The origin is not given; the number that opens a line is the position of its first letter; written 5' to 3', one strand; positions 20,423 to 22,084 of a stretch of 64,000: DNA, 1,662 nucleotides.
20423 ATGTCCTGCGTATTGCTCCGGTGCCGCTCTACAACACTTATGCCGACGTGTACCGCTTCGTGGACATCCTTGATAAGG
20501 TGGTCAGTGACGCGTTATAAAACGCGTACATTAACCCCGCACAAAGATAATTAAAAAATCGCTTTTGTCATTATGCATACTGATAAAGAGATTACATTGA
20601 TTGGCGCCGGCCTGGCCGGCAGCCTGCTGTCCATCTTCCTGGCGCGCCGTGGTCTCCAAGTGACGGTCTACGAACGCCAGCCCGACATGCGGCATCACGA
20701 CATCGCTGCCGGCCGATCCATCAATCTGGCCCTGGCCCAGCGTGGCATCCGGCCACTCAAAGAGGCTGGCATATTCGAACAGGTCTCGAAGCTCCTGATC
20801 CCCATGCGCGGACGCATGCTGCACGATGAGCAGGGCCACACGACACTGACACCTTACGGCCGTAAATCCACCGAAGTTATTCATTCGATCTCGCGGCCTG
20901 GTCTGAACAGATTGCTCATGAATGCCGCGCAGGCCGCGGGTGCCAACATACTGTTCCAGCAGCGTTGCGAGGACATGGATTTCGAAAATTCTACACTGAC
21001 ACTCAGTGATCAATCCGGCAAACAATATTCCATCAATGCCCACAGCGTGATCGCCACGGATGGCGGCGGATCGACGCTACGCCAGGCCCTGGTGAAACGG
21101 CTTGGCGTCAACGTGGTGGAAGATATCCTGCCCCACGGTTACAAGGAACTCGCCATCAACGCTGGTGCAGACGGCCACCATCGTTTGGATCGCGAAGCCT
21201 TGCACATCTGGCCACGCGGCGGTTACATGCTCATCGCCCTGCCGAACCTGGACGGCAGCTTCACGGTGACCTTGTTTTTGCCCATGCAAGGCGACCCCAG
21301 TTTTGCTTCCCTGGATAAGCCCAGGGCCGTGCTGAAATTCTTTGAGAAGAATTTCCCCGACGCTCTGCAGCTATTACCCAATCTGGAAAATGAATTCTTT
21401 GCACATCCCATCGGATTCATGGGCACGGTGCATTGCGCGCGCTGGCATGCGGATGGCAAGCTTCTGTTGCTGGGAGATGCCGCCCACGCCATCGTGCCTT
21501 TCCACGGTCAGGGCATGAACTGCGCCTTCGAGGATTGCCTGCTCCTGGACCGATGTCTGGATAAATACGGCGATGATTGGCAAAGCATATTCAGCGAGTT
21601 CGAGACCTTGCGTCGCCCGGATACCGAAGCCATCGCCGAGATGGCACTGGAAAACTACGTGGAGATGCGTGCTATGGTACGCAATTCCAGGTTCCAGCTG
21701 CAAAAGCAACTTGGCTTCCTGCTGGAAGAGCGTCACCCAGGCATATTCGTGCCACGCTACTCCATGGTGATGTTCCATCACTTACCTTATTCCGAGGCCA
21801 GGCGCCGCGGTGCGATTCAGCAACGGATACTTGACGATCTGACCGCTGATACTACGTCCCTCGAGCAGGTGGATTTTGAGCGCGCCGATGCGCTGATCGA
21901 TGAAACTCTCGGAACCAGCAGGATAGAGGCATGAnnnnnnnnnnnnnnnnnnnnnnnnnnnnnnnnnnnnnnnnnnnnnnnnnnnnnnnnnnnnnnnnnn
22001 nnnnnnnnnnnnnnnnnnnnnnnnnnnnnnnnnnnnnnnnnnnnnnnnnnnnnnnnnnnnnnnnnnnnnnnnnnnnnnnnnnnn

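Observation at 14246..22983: Nine-gene kynurenine to 2-aminomuconate operon lacking TDO and the 4-oxalocrotonate lower pathway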

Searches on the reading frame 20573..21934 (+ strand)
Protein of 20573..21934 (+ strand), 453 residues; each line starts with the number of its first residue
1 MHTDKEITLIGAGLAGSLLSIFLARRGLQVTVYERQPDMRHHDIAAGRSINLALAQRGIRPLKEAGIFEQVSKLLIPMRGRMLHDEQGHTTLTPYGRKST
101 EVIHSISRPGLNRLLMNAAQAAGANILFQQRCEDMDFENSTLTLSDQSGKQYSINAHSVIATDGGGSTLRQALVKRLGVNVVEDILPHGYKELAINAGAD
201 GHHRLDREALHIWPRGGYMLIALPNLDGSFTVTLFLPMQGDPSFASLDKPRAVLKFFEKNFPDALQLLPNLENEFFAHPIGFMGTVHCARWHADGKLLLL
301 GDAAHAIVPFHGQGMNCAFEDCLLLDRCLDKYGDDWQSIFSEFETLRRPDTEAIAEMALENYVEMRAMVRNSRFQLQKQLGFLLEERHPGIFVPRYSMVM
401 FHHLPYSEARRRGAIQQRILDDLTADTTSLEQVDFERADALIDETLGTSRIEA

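Call 3: search_protein_families(library=pfam, proteins=[window:20573-21934:+])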
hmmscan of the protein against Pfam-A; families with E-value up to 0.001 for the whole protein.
window:20573-21934:+ (453 aa): 6 families
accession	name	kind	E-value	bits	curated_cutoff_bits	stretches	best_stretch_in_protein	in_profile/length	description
PF01494.25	FAD_binding_3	-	2.6e-27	96.4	22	2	7-173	4-167/349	FAD binding domain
PF01266.30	DAO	-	9.1e-09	35.7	27.9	1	9-40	4-35/353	FAD dependent oxidoreductase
PF13450.12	NAD_binding_8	-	1.1e-05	26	21.9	1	10-38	2-30/68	NAD(P)-binding Rossmann-like domain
PF00890.30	FAD_binding_2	-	7.6e-05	22.5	20.4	0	10-54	5-49/414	FAD binding domain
PF00070.33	Pyr_redox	-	0.00012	23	22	1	7-64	2-60/82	Pyridine nucleotide-disulphide oxidoreductase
PF07992.20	Pyr_redox_2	-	0.00016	21.7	26.1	0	5-62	143-201/291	Pyridine nucleotide-disulphide oxidoreductase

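Call 5: search_protein_families(library=ncbifam, proteins=[window:20573-21934:+], max_evalue=0.01)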
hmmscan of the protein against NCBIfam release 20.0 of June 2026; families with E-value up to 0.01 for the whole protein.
window:20573-21934:+ (453 aa): 80 families (the best 25 are shown)
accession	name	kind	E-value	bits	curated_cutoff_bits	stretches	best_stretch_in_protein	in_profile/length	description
NF053548.1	violacein_VioC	equivalog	4.1e-54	184.3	760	1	5-411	2-414/429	NADP-dependent violacein biosynthesis oxygenase VioC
NF005313.0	PRK06847.1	subfamily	4.3e-25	88.5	372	2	3-174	3-170/375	hypothetical protein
NF005243.0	PRK06753.1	equivalog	2.5e-24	85.9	365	1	6-357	2-330/374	hypothetical protein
NF004829.0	PRK06183.1-3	subfamily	7.3e-22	77.8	390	2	4-174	8-182/520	bifunctional 3-(3-hydroxy-phenyl)propionate/3-hydroxycinnamic acid hydroxylase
NF033623.1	urate_HpxO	equivalog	1.6e-21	76.7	500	2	7-175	2-164/381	FAD-dependent urate hydroxylase HpxO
TIGR01988.1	Ubi-OHases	subfamily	1.4e-20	73.5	224.65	1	7-357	2-345/387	ubiquinone biosynthesis hydroxylase, UbiH/UbiF/VisC/COQ6 family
NF005720.0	PRK07538.1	subfamily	5.2e-19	68.5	400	2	5-173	3-173/418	hypothetical protein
NF046068.1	AkvoneHdxseDnrF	equivalog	3.1e-18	65.9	650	2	9-178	3-182/439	aklavinone 12-hydroxylase DnrF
TIGR01984.1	UbiH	equivalog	3.8e-18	65.5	392.2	1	7-383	2-364/382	2-octaprenyl-6-methoxyphenyl hydroxylase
NF046069.1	AkvoneHdxseRdmE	equivalog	7.4e-18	64.6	700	1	9-178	3-183/521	aklavinone 12-hydroxylase RdmE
TIGR02032.1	GG-red-SF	subfamily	9.7e-18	64.9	158.8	1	9-319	5-287/297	geranylgeranyl reductase family protein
NF005452.0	PRK07045.1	equivalog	5.9e-17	61.6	397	2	275-377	269-373/388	putative monooxygenase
NF006021.0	PRK08163.1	equivalog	1.6e-16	60.3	459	1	3-355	4-347/398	3-hydroxybenzoate 6-monooxygenase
NF004832.0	PRK06184.1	subfamily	5.8e-16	58.3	476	1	5-377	7-368/506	hypothetical protein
NF006091.0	PRK08243.1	subfamily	7.3e-16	57.9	351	2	6-177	4-173/393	4-hydroxybenzoate 3-monooxygenase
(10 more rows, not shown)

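Call 36: search_solved_structures(query=window:20573-21934:+, max_evalue=1e-10)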
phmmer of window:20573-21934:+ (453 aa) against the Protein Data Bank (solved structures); distinct sequences matched with E-value up to 1e-10: 24.
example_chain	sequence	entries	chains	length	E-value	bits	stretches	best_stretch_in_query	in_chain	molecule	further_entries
5fn0_A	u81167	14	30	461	7.5e-118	397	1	5-438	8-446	KYNURENINE 3-MONOOXYGENASE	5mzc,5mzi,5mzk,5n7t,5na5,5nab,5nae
6fox_A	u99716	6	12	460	7.5e-118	397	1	5-438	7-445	Kynurenine 3-monooxygenase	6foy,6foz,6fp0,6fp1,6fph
5x6p_A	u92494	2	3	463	7.6e-118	397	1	5-438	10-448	Kynurenine 3-monooxygenase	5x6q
5y66_A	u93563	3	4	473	3.4e-117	394.9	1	5-438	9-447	Kynurenine 3-monooxygenase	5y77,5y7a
6lkd_A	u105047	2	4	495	2.3e-92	313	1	5-420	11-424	Kynurenine 3-monooxygenase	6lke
5x68_A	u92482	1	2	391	4.3e-83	282.5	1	5-376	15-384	Kynurenine 3-monooxygenase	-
4j2w_A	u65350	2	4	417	7.3e-55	189.5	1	5-382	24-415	Kynurenine 3-monooxygenase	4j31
4j34_A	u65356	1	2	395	1.5e-54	188.5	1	5-380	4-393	Kynurenine 3-monooxygenase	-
4j33_A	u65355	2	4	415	1.5e-54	188.4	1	5-380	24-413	Kynurenine 3-monooxygenase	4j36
5x6r_A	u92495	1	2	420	1.8e-54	188.2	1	5-380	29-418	Kynurenine 3-monooxygenase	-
8er0_A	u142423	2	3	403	5.6e-15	58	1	4-330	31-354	Flavin-dependent monooxygenase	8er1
6wg9_A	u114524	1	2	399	4.1e-14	55.2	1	4-330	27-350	Tetracycline destructase Tet(X7)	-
9drh_A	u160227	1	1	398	4.2e-14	55.1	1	4-330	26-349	Tet(X7)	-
8rqh_A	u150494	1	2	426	1.1e-13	53.8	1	7-354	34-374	Tropone 2-monooxygenase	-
2xdo_A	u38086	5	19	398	1.6e-12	50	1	3-330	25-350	TETX2 PROTEIN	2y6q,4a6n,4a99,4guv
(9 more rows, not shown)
